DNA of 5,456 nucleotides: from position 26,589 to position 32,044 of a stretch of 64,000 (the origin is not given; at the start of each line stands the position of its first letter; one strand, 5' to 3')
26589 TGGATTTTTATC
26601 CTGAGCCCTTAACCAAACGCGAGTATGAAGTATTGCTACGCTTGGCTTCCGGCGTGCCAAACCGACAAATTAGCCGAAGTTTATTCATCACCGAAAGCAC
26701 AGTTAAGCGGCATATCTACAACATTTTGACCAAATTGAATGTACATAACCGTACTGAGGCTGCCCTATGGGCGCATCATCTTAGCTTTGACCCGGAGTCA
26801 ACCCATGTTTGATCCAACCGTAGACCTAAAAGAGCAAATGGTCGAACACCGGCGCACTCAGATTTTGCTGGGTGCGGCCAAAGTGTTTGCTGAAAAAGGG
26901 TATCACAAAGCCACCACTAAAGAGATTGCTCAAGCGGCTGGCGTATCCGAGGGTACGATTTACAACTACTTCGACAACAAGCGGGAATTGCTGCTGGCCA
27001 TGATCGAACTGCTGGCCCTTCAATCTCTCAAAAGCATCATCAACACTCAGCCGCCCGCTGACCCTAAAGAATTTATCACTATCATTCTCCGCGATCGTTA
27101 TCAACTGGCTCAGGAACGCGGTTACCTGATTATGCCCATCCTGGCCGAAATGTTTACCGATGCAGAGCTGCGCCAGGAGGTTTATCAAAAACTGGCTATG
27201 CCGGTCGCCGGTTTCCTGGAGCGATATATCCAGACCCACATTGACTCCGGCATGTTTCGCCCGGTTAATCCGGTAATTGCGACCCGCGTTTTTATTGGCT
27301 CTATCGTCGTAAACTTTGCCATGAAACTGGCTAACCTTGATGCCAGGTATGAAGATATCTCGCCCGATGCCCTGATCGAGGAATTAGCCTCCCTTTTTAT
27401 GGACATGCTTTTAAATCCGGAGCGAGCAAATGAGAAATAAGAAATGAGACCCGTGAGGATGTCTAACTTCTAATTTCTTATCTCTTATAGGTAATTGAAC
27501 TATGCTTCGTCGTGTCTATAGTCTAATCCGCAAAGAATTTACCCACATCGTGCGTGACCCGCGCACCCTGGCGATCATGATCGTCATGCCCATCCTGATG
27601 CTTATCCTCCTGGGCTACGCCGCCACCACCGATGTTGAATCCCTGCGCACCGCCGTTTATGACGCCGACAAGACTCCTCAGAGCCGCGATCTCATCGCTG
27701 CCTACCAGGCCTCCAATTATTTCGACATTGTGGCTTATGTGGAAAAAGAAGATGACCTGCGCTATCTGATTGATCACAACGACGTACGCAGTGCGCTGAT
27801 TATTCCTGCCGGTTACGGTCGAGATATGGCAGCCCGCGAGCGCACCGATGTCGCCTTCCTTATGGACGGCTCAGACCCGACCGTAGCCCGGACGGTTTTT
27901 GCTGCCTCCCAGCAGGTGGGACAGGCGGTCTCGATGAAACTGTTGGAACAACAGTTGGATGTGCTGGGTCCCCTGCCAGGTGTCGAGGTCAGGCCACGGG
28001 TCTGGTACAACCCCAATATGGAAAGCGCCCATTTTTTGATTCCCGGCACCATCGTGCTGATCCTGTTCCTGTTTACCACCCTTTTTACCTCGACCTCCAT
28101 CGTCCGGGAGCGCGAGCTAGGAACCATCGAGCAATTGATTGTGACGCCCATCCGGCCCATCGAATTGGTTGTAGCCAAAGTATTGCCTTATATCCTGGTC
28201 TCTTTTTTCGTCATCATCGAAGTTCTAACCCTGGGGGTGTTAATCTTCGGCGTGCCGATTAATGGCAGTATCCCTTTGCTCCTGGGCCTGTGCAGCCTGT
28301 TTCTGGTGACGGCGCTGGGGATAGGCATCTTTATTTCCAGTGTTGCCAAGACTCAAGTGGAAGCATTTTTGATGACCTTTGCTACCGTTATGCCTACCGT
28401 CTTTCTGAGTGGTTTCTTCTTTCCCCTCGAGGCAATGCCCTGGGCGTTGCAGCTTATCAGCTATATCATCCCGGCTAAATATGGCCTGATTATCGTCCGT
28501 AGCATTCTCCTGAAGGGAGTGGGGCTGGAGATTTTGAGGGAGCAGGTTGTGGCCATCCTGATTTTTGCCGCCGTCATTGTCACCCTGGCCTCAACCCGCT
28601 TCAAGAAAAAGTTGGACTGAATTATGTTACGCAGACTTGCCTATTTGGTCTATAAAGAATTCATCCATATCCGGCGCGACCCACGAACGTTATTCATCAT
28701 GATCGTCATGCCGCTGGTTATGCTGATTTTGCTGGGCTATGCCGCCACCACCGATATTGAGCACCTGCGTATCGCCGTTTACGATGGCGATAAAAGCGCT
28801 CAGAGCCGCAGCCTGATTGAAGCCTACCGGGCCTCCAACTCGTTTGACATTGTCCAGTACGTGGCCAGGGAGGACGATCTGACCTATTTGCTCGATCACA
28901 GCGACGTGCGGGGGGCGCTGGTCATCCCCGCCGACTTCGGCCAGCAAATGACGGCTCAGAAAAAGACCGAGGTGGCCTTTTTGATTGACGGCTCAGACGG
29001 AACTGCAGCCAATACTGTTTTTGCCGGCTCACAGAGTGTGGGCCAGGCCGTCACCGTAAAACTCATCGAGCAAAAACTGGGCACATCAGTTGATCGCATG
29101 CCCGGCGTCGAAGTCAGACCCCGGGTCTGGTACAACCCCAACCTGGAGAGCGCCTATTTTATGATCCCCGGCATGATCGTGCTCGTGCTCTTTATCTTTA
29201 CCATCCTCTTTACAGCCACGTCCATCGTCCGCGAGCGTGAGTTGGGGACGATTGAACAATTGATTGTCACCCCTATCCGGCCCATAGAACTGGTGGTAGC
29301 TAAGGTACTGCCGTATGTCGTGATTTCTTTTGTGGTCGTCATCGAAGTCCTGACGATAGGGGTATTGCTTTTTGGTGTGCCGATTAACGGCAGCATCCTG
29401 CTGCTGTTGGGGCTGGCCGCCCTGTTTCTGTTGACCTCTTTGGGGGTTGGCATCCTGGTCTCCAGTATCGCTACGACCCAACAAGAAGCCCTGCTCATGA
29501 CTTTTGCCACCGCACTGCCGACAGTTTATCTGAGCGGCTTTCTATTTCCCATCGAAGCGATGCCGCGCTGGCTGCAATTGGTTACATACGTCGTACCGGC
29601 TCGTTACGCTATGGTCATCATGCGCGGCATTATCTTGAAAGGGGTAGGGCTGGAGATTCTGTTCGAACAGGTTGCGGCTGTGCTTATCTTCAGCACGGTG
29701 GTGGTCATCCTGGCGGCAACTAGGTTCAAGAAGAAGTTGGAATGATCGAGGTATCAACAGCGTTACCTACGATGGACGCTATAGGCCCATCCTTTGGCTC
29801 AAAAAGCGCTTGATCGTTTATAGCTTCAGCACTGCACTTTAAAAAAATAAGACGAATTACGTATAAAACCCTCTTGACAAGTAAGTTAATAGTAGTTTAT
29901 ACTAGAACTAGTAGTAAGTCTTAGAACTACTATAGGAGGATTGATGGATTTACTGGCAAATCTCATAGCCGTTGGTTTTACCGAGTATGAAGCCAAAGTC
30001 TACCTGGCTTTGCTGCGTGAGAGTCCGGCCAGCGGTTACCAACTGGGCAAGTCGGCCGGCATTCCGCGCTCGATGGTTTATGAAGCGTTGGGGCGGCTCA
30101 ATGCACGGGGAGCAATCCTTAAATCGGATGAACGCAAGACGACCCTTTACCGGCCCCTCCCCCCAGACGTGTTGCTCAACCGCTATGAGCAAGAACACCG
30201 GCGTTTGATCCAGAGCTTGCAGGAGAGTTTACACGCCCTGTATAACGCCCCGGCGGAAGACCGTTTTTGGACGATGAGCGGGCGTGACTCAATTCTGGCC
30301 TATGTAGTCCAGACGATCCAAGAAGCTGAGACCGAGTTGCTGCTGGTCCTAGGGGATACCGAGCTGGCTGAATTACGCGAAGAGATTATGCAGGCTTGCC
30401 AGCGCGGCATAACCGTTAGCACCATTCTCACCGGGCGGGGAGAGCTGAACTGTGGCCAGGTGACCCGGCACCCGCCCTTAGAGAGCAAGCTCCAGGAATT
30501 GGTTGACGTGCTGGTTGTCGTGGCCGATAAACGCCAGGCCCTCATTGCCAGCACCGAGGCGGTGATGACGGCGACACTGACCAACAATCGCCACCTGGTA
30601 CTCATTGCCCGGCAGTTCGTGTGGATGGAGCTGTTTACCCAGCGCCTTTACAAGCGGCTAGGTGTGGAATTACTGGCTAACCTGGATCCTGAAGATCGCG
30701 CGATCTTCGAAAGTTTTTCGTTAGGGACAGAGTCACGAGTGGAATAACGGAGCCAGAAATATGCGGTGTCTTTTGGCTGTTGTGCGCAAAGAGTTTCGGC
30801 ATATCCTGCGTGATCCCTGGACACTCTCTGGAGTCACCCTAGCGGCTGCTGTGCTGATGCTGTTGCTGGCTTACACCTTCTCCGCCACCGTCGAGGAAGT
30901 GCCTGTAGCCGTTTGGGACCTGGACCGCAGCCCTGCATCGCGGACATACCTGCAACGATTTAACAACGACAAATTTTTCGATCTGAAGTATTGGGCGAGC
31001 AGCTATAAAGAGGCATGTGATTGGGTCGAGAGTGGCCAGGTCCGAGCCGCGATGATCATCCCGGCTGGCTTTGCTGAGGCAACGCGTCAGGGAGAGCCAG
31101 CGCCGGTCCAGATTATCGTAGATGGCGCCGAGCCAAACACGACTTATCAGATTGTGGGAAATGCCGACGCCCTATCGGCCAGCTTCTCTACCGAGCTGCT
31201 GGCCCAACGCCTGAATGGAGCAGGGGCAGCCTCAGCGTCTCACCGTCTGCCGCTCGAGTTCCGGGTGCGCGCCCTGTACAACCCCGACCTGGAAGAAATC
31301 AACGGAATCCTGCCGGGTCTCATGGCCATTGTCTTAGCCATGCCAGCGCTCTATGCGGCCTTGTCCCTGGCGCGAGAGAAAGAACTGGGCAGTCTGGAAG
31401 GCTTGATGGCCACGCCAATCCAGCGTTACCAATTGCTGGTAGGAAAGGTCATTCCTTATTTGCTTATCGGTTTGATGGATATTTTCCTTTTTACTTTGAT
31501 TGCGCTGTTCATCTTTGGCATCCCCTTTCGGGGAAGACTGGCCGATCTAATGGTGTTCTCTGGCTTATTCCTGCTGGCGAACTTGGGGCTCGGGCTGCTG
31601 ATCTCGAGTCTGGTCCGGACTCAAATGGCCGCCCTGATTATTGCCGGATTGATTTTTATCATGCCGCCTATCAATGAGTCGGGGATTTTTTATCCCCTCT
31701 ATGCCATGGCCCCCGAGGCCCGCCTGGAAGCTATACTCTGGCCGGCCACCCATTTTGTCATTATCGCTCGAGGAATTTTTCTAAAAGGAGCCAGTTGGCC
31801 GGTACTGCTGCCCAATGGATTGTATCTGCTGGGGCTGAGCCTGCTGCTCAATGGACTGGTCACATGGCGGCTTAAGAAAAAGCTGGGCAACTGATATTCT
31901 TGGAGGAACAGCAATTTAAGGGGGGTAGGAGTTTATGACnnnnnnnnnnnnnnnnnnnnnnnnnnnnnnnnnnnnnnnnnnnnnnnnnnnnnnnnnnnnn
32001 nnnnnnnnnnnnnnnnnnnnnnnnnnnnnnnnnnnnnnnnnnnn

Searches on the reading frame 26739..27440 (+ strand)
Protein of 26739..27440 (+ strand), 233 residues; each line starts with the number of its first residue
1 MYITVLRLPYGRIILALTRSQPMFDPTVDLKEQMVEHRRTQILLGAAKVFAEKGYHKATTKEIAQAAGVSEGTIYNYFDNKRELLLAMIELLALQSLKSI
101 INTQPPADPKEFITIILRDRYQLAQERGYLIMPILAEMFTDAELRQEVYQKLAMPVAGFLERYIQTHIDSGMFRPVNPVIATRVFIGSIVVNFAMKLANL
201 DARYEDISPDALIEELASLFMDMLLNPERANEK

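Call 79: search_protein_families(library=pfam, proteins=[window:26739-27440:+], max_evalue=0.00001)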
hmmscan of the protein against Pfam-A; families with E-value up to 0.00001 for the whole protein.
window:26739-27440:+ (233 aa): 1 family
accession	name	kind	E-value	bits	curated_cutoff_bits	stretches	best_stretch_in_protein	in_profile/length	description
PF00440.29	TetR_N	-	3.4e-19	68.8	24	1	42-88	1-47/47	Bacterial regulatory proteins, tetR family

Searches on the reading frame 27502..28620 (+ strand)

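Call 79: search_protein_families(library=pfam, proteins=[window:27502-28620:+], max_evalue=0.00001)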
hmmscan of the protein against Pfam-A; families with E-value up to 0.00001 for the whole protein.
window:27502-28620:+ (372 aa): 3 families
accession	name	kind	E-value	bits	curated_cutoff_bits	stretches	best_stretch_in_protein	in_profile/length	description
PF12698.13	ABC2_membrane_3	-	4.9e-56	190.7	31.6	1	21-363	2-345/347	ABC-2 family transporter protein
PF01061.29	ABC2_membrane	-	4e-31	108.6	26.9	1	180-336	51-210/211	ABC-2 type transporter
PF12679.13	ABC2_membrane_2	-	1.1e-22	81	27.2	1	7-370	2-281/283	ABC-2 family transporter protein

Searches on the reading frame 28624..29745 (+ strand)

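Call 79: search_protein_families(library=pfam, proteins=[window:28624-29745:+], max_evalue=0.00001)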
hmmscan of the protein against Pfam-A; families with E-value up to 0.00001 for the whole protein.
window:28624-29745:+ (373 aa): 3 families
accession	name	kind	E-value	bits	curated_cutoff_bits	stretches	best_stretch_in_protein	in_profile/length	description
PF12698.13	ABC2_membrane_3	-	1.9e-56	192.1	31.6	1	21-365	2-346/347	ABC-2 family transporter protein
PF01061.29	ABC2_membrane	-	5.6e-32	111.4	26.9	1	178-337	48-210/211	ABC-2 type transporter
PF12679.13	ABC2_membrane_2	-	6.7e-20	71.9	27.2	1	9-371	4-281/283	ABC-2 family transporter protein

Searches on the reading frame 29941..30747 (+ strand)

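Call 79: search_protein_families(library=pfam, proteins=[window:29941-30747:+], max_evalue=0.00001)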
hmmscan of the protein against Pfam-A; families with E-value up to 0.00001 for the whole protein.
window:29941-30747:+ (268 aa): 2 families
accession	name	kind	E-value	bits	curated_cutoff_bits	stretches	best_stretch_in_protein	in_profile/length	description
PF01978.25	TrmB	-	1.9e-18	66.5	25.6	1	10-75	3-67/68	Sugar-specific transcriptional regulator TrmB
PF11495.14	Regulator_TrmB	-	1.4e-10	41.2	22.2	1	109-215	2-104/233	Archaeal transcriptional regulator TrmB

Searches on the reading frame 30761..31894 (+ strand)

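Call 79: search_protein_families(library=pfam, proteins=[window:30761-31894:+], max_evalue=0.00001)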
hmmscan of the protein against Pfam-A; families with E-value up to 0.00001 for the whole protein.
window:30761-31894:+ (377 aa): 3 families
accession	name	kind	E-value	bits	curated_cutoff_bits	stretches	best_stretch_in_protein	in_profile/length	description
PF12698.13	ABC2_membrane_3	-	4.4e-42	144.9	31.6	1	20-367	6-345/347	ABC-2 family transporter protein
PF12679.13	ABC2_membrane_2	-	1.7e-18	67.3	27.2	1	5-301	1-194/283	ABC-2 family transporter protein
PF01061.29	ABC2_membrane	-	4.6e-18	66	26.9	1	184-340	51-210/211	ABC-2 type transporter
